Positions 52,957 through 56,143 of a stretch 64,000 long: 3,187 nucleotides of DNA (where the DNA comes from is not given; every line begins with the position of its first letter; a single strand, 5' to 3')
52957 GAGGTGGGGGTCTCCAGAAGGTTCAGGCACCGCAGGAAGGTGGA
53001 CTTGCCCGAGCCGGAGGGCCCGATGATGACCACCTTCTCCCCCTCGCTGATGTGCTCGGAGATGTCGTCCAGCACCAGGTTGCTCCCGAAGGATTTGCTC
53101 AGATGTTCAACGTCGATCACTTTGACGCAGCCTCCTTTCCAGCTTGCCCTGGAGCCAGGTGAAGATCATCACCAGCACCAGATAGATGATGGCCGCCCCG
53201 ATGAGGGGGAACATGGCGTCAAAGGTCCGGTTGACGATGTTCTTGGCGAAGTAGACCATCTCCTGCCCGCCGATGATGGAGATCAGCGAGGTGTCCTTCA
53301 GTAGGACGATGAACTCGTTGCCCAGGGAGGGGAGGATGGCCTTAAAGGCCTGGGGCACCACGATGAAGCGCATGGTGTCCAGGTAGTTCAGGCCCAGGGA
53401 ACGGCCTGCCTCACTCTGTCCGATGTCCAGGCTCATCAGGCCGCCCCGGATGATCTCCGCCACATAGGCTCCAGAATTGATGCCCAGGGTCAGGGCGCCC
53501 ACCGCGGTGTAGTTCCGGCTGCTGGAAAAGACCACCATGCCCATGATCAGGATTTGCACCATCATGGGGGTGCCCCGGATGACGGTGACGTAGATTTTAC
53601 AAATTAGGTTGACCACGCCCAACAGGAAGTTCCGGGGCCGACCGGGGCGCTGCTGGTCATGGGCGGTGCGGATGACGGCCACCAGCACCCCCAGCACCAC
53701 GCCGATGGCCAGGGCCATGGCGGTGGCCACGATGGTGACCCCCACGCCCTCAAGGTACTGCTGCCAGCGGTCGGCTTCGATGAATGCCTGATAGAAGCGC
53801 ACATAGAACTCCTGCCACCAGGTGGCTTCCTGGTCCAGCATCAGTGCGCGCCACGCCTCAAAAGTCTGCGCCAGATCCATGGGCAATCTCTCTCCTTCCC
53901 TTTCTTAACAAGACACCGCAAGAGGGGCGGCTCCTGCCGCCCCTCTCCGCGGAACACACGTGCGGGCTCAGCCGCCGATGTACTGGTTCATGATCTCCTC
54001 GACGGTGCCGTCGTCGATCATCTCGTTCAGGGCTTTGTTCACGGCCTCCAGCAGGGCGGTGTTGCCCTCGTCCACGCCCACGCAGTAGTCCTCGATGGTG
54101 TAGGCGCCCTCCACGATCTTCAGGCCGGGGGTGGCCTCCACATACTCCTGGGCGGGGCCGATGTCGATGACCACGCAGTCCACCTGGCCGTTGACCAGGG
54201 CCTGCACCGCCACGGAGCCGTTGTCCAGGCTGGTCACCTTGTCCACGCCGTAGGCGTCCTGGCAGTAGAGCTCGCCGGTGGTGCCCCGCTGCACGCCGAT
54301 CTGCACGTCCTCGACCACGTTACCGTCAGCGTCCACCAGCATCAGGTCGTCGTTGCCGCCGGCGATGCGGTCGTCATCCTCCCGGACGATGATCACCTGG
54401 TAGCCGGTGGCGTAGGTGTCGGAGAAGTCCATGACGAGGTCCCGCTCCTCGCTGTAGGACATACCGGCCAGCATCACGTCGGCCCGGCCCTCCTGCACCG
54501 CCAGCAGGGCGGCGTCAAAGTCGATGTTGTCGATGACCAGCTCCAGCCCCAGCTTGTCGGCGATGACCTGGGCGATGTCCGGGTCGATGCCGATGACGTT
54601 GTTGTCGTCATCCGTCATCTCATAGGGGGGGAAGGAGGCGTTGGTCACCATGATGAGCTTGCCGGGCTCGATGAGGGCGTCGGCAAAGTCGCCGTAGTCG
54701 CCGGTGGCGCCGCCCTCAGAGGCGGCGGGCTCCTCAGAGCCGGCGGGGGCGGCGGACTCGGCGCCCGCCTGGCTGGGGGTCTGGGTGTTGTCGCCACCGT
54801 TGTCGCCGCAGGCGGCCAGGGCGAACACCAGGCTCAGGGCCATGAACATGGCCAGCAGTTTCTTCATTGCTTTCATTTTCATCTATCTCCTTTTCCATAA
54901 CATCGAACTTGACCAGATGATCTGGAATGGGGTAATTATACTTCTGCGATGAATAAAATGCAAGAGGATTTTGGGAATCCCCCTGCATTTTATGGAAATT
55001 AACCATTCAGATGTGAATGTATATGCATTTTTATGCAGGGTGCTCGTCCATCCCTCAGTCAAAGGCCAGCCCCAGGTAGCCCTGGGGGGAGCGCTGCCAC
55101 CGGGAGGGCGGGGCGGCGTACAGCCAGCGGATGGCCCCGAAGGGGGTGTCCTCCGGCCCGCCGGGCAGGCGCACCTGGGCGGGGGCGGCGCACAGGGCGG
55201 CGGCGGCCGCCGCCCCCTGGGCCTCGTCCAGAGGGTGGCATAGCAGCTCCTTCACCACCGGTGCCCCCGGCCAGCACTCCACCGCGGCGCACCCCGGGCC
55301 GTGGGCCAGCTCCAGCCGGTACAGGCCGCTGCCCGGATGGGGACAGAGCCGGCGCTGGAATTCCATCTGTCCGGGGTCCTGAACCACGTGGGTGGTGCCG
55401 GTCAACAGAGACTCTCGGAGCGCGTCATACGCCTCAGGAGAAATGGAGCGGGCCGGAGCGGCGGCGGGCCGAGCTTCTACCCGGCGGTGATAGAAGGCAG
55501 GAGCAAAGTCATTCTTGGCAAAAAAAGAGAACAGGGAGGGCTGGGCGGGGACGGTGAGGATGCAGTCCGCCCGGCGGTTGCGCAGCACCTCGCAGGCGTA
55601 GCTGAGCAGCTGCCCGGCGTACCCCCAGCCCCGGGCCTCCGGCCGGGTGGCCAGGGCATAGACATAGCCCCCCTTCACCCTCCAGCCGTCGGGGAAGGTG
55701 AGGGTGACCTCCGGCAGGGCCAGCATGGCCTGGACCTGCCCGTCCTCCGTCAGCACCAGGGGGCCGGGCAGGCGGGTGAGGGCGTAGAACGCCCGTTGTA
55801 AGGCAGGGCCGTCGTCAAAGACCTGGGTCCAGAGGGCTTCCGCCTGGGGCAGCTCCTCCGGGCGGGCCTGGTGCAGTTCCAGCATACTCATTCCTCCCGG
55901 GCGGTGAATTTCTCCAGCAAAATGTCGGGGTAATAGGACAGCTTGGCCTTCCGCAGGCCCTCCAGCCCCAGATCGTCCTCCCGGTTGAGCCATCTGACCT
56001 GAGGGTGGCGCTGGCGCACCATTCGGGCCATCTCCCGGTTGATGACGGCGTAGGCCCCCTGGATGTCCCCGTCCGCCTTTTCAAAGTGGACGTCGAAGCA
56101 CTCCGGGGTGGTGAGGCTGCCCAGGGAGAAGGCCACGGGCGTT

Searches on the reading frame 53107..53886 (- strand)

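Call 50: search_protein_families(library=pfam, proteins=[window:53107-53886:-], max_evalue=0.0001)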
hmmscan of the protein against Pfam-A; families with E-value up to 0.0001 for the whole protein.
window:53107-53886:- (259 aa): 1 family
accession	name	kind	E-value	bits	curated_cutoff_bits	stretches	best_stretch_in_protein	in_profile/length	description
PF00528.27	BPD_transp_1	-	1.1e-23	84.4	26.4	1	91-255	15-184/184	Binding-protein-dependent transport system inner membrane component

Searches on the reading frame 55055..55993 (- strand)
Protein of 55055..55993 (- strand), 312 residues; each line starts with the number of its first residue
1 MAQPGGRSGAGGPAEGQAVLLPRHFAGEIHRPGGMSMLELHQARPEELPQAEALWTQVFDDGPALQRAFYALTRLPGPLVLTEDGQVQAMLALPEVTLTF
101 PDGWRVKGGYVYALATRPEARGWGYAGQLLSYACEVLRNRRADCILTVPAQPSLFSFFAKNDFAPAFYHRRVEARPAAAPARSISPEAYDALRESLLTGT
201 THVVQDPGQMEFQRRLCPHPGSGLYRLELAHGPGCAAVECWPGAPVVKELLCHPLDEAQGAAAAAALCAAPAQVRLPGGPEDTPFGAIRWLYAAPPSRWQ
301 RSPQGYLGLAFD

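Call 50: search_protein_families(library=pfam, proteins=[window:55055-55993:-], max_evalue=0.0001)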
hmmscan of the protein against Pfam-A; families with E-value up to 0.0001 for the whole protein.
window:55055-55993:- (312 aa): 2 families
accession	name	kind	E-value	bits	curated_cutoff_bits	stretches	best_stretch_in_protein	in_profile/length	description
PF13527.13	Acetyltransf_9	-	5.1e-12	46.3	25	1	41-154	3-118/127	Acetyltransferase (GNAT) domain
PF00583.31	Acetyltransf_1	-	3.9e-06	27.6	20.7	1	68-146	23-98/116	Acetyltransferase (GNAT) family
